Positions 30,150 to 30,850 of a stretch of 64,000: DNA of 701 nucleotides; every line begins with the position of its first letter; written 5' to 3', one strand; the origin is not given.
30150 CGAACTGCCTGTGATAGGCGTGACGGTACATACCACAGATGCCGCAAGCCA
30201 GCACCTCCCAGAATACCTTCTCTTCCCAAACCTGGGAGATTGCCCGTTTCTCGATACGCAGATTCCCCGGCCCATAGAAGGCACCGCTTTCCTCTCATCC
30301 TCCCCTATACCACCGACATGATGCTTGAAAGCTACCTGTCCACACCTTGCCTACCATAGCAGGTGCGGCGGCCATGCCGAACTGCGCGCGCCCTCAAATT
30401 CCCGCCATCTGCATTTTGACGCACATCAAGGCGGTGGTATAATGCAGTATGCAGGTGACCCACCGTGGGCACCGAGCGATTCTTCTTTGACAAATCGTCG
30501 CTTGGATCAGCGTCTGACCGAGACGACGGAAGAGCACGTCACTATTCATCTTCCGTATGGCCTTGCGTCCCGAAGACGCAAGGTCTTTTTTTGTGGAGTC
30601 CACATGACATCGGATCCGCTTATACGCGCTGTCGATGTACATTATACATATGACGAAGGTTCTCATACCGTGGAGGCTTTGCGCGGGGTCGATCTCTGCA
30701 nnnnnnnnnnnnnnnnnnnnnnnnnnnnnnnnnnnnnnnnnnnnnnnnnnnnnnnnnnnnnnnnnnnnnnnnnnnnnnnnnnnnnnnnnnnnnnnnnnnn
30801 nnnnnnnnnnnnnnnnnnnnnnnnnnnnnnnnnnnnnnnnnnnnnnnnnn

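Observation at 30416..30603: Promoter plus structured leader ending in a perfect intrinsic terminator right before the ECF-pantothenate/CoA operon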

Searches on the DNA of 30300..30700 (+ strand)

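Call 4: search_rna_families(source=window, start=30300, end=30700, threshold=evalue, max_evalue=10, show_alignments=3)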
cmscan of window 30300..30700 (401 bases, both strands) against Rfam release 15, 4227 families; matches with E-value up to 10: 3.
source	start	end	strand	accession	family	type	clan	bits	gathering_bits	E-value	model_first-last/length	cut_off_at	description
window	30450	30530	+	RF01749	pan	Cis-reg;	-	33.6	36.2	0.00036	1-92/92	no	pan motif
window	30584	30604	-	RF01111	SBWMV2_UPD-PKk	Cis-reg;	-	18.6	35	0.48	1-21/21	no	Pseudoknot of upstream pseudoknot domain (UPD) of the 3'UTR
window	30552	30578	-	RF02440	SpF59_sRNA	Gene; sRNA;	-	13.2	37.2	8.3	6-35/54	no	Streptococcus sRNA SpF59 (ldcC RNA)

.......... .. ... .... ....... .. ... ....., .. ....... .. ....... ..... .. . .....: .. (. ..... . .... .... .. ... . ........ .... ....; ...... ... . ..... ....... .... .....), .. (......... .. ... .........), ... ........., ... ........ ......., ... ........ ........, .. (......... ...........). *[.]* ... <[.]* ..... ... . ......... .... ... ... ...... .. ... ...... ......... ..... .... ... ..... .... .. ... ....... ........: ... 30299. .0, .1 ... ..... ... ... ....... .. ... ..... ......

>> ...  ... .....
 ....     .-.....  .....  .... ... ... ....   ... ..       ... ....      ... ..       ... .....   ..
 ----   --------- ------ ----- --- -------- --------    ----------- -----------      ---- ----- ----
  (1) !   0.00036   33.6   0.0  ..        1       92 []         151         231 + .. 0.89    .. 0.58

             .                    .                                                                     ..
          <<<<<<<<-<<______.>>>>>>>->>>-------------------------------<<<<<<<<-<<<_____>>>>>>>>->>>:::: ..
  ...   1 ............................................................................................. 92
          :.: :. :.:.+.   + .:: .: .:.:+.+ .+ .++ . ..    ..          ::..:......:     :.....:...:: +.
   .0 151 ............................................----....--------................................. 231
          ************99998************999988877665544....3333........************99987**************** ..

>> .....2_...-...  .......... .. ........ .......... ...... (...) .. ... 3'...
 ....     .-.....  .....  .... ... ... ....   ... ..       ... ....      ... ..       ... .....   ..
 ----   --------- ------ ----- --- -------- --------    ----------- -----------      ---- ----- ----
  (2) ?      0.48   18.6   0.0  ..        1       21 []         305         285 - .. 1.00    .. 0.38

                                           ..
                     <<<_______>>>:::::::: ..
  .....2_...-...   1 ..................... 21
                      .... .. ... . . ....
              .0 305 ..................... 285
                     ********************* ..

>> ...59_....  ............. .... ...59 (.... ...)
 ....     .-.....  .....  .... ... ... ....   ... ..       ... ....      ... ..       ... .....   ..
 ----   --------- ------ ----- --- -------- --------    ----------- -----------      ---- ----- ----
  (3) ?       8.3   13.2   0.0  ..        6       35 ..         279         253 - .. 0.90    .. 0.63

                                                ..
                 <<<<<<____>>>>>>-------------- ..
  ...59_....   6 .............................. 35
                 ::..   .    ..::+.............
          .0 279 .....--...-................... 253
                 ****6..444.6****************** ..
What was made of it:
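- On pan motif (RF01749): The match covers the full model, positions 1-92 (call 4).
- On T-box leader: No T-box match at E up to 10 in 30300-30700 (call 4).
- Rfam pan match at 30450-30530 covers the whole model: 33.6 bits, E = 3.6e-4 (call 4).
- Tried and rejected: The pan hit appeared only in the E-value scan of 30300-30700 (call 4). The two other weak Rfam hits in that scan (SBWMV2 pseudoknot, SpF59) are chance matches to the T-run and the terminator (call 4).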

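Call 30: build_rna_model(alignment_id=A3, structure=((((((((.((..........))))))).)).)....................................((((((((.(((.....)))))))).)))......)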
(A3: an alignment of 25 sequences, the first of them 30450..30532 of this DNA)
Model R1 built from alignment A3 (25 sequences, 104 columns); structure: as given.
model positions 82; base pairs 21; branch points 1; effective number of sequences 2.82; information 0.692 bits per position. Calibrated on 0.2 Mb of random sequence (short: E-values are rough).
structure used (alignment columns):
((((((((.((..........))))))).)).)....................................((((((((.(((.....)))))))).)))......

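Call 31: search_with_rna_model(model_id=R1, sources=[window, L001, L002, L003, L004, L005, L006, L007, L008, L009, L010, L011, L012, L013, L014, L015, L016, L017, L018, L019, L020, L021, L022, L023, L024, L025, L026, L027, L028, L029, L030, L031, L032, L033, L034, L035, L036, L037, L038, L039, L040, L041, L042, L043, L044, L045, L046, L047, L048, L049, L050, L051, L052, L053, L054, L055, L056, L057, L058, L059, L060, L061, L062, L063, L064, L065, L066, L067, L068, L069, L070, L071, L072, L073, L074, L075, L076, L077, L078, L079, L080], max_evalue=1)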
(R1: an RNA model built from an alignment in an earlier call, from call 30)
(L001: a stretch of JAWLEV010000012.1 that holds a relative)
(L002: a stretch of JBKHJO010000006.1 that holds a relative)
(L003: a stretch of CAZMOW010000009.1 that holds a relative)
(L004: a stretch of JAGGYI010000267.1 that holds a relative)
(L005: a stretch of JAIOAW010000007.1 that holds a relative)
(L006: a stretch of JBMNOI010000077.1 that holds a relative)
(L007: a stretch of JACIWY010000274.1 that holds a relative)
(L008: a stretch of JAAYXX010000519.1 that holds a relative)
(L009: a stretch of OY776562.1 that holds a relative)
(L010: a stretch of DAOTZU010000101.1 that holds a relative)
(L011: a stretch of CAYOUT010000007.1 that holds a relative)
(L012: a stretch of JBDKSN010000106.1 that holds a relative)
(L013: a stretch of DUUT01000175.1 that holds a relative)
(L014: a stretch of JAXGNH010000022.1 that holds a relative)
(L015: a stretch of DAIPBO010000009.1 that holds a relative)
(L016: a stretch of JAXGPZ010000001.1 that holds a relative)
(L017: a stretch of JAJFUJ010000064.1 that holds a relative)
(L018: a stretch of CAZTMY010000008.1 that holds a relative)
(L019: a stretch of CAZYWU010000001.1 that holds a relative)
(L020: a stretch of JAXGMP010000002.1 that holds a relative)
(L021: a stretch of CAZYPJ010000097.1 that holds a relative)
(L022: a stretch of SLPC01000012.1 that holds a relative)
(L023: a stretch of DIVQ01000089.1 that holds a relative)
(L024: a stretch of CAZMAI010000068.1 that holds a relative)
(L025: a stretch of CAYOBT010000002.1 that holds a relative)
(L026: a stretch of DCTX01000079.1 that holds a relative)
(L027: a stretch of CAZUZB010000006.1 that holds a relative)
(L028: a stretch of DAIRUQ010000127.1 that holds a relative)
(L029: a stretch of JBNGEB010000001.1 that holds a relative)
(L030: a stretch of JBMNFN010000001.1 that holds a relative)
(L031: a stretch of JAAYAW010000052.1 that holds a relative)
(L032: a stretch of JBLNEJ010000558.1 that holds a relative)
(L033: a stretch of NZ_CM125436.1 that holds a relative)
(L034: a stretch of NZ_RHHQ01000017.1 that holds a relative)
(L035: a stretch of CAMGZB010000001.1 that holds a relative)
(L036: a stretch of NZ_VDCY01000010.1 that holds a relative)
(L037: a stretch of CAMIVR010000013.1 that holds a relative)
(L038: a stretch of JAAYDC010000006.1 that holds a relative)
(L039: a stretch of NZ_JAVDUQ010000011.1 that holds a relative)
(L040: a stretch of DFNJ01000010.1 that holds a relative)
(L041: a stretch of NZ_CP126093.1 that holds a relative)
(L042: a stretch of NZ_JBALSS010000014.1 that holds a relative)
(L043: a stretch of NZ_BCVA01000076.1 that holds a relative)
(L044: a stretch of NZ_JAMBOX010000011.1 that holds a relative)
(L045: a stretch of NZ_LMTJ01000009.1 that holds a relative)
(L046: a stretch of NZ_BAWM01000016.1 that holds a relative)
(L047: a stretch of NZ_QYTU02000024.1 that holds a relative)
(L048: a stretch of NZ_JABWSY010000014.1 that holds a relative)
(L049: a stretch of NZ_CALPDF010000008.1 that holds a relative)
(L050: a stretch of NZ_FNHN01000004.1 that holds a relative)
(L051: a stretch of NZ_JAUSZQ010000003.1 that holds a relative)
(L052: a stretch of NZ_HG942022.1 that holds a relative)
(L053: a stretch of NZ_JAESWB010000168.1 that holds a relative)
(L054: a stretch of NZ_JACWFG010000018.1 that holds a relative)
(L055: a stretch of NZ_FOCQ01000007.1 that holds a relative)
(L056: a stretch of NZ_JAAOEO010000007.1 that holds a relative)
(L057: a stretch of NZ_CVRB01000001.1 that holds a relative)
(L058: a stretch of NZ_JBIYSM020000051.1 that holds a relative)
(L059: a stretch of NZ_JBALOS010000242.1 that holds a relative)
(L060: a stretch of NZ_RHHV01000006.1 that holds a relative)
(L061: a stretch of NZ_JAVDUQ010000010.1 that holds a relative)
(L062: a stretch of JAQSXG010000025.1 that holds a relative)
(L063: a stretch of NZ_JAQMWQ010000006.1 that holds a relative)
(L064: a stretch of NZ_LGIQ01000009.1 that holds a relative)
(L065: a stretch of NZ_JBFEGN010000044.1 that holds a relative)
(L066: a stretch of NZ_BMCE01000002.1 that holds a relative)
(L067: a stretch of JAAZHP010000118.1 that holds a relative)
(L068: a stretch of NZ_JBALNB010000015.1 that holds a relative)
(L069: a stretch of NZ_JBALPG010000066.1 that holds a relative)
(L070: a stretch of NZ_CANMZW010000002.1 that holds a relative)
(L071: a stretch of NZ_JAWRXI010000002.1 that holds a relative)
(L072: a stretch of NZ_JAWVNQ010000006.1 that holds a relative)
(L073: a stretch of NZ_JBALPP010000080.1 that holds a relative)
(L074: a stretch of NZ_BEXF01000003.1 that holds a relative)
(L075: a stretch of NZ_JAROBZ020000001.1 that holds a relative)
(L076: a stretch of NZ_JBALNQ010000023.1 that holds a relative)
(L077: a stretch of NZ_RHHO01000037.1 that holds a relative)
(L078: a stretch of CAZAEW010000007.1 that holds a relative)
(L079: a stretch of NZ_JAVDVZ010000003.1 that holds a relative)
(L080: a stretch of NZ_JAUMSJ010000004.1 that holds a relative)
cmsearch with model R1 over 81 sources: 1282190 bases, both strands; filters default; matches with E-value up to 1: 32.
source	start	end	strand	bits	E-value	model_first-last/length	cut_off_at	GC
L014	5057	5141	+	81.6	1.6e-14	1-82/82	no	0.71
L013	5128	5212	+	81.1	1.9e-14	1-82/82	no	0.68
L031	5293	5373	+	80.8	2.3e-14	1-82/82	no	0.7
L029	5296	5376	+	80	3.5e-14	1-82/82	no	0.58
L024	5294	5376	+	78.4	7.4e-14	1-82/82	no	0.67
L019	5293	5375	+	78.1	8.8e-14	1-82/82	no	0.66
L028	1056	1136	+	78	9.5e-14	1-82/82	no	0.57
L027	5296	5377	+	77.5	1.2e-13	1-82/82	no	0.57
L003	5292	5374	+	77.1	1.5e-13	1-82/82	no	0.55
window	30450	30532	+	76.8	1.7e-13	1-82/82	no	0.58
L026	5276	5358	+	76.4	2.1e-13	1-82/82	no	0.64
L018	5300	5380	+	76.1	2.4e-13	1-82/82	no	0.6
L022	5250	5332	+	75.8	2.7e-13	1-82/82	no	0.6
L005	5237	5319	+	75.8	2.7e-13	1-82/82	no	0.63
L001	5290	5372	+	75.3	3.5e-13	1-82/82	no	0.57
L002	5289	5371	+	74.7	4.7e-13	1-82/82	no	0.55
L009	5334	5417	+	73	1.1e-12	1-82/82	no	0.45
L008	4884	4969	+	72.3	1.6e-12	1-82/82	no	0.58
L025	5300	5376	+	71.8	2e-12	1-82/82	no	0.58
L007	1907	1993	+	71.6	2.2e-12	1-82/82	no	0.56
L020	5236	5321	+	69.9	5.3e-12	1-82/82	no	0.67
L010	5094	5181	+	67.5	1.7e-11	1-82/82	no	0.59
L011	5063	5143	+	65.4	4.9e-11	1-82/82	no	0.58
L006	1746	1846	+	63.6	1.2e-10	1-82/82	no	0.64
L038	5346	5426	+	57.7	2.2e-09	1-82/82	no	0.49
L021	1737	1821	+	53.5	1.8e-08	1-82/82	no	0.58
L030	5305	5387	+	53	2.2e-08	1-82/82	no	0.64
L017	5330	5410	+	49.6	1.2e-07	1-82/82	no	0.52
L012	4573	4669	+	37.3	5.5e-05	1-82/82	no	0.65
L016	5331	5423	+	28.2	0.005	1-82/82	no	0.69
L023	5108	5220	+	27.3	0.0078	1-82/82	no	0.65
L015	5333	5417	+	19.8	0.32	1-82/82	no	0.66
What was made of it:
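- On pan motif (RF01749): A model built from this clade scores the window at 76.8 bits (call 31).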

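Call 50: search_with_rna_model(model_id=R1, sources=[window, L001, L002, L003, L005, L006, L007, L008, L009, L010, L011, L012, L013, L014, L015, L016, L017, L018, L019, L020, L021, L022, L023, L024, L025, L026, L027, L028, L029, L030, L031, L038, L082, L083, L084, L085, L086, L087, L088, L089, L090, L091, L092, L093, L094, L095, L096, L097, L098, L099, L100, L101, L102, L103, L104, L105, L107, L108, L109, L110, L111, L112, L113, L114, L115, L116, L117, L119, L120, L121, L122, L123, L124, L125, L126, L127, L128, L129, L130, L131, L132, L133, L134, L135, L136, L137, L138, L140, L141, L142, L143, L144, L145, L146, L147, L148, L150, L151, L166, L188], max_evalue=0.001, make_alignment=true)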
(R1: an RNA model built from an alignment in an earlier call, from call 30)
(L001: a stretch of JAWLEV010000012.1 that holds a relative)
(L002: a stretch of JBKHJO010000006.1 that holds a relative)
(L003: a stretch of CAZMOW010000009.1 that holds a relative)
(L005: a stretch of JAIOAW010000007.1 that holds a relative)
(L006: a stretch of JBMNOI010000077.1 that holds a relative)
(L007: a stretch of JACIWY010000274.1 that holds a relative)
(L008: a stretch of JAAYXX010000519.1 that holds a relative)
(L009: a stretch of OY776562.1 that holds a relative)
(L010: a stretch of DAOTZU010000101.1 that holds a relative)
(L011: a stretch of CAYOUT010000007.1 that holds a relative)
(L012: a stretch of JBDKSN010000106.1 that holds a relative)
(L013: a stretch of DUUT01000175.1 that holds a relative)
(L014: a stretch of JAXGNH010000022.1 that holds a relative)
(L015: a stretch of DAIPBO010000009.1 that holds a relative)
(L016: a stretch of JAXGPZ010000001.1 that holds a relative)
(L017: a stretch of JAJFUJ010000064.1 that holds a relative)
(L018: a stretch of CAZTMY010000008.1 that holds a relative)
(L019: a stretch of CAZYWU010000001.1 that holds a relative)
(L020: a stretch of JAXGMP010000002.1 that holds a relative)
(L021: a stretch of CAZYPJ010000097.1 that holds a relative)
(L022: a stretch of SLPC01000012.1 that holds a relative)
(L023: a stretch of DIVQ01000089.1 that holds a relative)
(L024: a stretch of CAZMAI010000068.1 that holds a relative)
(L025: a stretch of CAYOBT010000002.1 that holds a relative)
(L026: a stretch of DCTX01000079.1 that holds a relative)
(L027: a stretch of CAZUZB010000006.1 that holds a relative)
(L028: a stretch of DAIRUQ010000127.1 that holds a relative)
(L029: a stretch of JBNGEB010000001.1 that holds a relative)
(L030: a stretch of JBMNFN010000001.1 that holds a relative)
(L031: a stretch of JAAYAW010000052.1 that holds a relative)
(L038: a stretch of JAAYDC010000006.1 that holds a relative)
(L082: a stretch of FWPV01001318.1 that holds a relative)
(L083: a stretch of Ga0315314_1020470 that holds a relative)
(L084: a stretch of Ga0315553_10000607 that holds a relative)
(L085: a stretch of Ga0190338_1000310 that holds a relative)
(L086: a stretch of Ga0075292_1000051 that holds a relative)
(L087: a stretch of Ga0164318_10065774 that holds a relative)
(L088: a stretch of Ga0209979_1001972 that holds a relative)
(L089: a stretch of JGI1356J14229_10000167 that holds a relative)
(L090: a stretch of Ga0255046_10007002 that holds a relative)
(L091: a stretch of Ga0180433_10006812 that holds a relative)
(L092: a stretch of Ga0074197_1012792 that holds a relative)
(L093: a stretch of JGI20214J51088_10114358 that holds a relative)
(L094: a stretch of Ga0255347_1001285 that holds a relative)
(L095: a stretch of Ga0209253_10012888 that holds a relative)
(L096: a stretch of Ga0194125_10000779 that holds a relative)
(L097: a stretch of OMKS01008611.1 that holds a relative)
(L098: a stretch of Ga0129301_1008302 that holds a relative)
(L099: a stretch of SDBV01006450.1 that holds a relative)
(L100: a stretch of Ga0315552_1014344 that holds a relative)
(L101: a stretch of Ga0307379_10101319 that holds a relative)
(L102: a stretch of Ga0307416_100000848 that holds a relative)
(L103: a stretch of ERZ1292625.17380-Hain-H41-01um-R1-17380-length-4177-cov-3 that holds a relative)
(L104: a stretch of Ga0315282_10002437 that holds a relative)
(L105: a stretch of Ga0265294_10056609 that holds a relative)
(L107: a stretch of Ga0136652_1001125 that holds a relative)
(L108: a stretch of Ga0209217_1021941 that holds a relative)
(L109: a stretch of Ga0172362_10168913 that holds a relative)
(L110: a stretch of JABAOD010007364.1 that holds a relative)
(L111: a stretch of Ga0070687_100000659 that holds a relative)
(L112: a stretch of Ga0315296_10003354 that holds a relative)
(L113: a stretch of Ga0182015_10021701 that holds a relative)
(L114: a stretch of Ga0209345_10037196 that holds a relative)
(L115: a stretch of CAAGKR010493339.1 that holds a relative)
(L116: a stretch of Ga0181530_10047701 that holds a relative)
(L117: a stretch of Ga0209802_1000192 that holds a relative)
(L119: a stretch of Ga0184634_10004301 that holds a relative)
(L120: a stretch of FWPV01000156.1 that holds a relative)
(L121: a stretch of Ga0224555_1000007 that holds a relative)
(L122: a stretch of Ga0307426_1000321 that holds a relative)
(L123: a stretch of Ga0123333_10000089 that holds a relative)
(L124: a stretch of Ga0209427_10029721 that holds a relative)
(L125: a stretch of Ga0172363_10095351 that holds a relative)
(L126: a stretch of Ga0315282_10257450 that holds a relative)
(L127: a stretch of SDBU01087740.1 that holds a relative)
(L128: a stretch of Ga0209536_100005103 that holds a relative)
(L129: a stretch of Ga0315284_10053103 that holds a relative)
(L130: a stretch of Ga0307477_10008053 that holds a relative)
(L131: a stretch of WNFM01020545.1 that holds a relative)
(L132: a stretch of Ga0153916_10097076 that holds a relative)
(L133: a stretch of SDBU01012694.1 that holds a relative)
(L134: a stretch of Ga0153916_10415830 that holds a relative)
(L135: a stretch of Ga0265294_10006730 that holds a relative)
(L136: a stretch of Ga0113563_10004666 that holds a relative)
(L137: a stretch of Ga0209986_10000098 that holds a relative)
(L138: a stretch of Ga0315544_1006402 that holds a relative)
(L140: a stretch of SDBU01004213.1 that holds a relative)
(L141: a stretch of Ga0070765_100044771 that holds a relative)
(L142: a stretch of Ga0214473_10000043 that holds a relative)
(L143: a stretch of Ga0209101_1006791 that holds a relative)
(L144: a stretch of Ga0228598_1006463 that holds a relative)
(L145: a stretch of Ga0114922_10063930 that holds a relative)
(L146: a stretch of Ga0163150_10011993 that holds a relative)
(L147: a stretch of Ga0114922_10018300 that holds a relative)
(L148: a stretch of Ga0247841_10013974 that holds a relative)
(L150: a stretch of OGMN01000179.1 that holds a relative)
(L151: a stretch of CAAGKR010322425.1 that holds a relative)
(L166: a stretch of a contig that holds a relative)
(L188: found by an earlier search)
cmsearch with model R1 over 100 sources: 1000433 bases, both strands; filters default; matches with E-value up to 0.001: 63.
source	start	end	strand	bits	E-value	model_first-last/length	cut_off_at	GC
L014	5057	5141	+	81.6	1.2e-14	1-82/82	no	0.71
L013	5128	5212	+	81.1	1.5e-14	1-82/82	no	0.68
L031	5293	5373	+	80.8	1.8e-14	1-82/82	no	0.7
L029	5296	5376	+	80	2.7e-14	1-82/82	no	0.58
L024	5294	5376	+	78.4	5.8e-14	1-82/82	no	0.67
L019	5293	5375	+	78.1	6.9e-14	1-82/82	no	0.66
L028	1056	1136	+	78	7.4e-14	1-82/82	no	0.57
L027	5296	5377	+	77.5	9.4e-14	1-82/82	no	0.57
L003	5292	5374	+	77.1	1.1e-13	1-82/82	no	0.55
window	30450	30532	+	76.8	1.3e-13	1-82/82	no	0.58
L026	5276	5358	+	76.4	1.6e-13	1-82/82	no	0.64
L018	5300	5380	+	76.1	1.8e-13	1-82/82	no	0.6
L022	5250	5332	+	75.8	2.1e-13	1-82/82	no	0.6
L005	5237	5319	+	75.8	2.1e-13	1-82/82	no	0.63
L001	5290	5372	+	75.3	2.7e-13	1-82/82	no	0.57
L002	5289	5371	+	74.7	3.7e-13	1-82/82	no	0.55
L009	5334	5417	+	73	8.5e-13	1-82/82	no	0.45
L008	4884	4969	+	72.3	1.2e-12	1-82/82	no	0.58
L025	5300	5376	+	71.8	1.6e-12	1-82/82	no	0.58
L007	1907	1993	+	71.6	1.8e-12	1-82/82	no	0.56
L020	5236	5321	+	69.9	4.1e-12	1-82/82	no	0.67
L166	4267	4353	+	68.3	8.7e-12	1-82/82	no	0.54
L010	5094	5181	+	67.5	1.3e-11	1-82/82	no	0.59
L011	5063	5143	+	65.4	3.8e-11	1-82/82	no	0.58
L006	1746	1846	+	63.6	9e-11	1-82/82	no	0.64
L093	700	786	-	60.9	3.5e-10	1-82/82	no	0.47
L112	5967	6054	-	58.9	9.4e-10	1-82/82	no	0.45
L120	4166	4254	+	58.8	1e-09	1-82/82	no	0.61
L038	5346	5426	+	57.7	1.7e-09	1-82/82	no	0.49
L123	13185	13265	+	57.7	1.7e-09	1-82/82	no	0.49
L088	7097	7181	+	57.7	1.8e-09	1-82/82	no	0.52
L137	4625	4712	-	56.5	3.1e-09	1-82/82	no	0.48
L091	8075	8162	-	56.3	3.4e-09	1-82/82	no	0.47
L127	1655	1741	-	54.1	1e-08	1-82/82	no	0.54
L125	260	345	+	54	1.1e-08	1-82/82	no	0.5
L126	134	223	+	53.6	1.3e-08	1-82/82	no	0.49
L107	2515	2608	+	53.5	1.4e-08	1-82/82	no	0.49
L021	1737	1821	+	53.5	1.4e-08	1-82/82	no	0.58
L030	5305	5387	+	53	1.8e-08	1-82/82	no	0.64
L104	1470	1560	+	51.7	3.4e-08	1-82/82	no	0.44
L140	9351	9438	+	51.4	3.8e-08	1-82/82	no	0.47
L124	5066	5156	+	50.5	6.1e-08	1-82/82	no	0.46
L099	8048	8141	-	50.4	6.5e-08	1-82/82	no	0.37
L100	1886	1979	+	50.2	7.1e-08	1-82/82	no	0.5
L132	1688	1775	+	49.6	9.3e-08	1-82/82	no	0.44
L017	5330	5410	+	49.6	9.7e-08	1-82/82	no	0.52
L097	5220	5303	-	48.8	1.4e-07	1-82/82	no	0.5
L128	1861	1943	-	47.5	2.7e-07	1-82/82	no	0.49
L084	7415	7498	+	47.1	3.3e-07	1-82/82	no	0.54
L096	7130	7211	+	46.3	5e-07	1-82/82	no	0.7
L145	2982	3068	-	46.2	5e-07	1-82/82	no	0.59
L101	1625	1707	-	46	5.7e-07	1-82/82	no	0.54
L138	1390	1472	+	43.8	1.7e-06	1-82/82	no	0.55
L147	464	556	+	43.5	2e-06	1-82/82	no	0.52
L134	1260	1360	-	41.6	5.1e-06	1-82/82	no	0.64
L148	8351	8438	+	40.9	7.3e-06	1-82/82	no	0.5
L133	2459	2550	-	40.3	9.6e-06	1-82/82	no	0.48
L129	4543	4629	-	39.8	1.2e-05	1-82/82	no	0.66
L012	4573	4669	+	37.3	4.3e-05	1-82/82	no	0.65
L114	77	177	+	35.4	0.00011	1-82/82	no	0.49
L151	1843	1933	+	34.2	0.0002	1-82/82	no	0.57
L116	402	481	+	32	0.00058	1-82/82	no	0.71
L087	3137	3220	-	31.9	0.00063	1-82/82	no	0.64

Alignment A4: 63 matches aligned to the model, 155 columns, each read 5' to 3' on its own strand. Consensus structure (alignment columns), stored with it:
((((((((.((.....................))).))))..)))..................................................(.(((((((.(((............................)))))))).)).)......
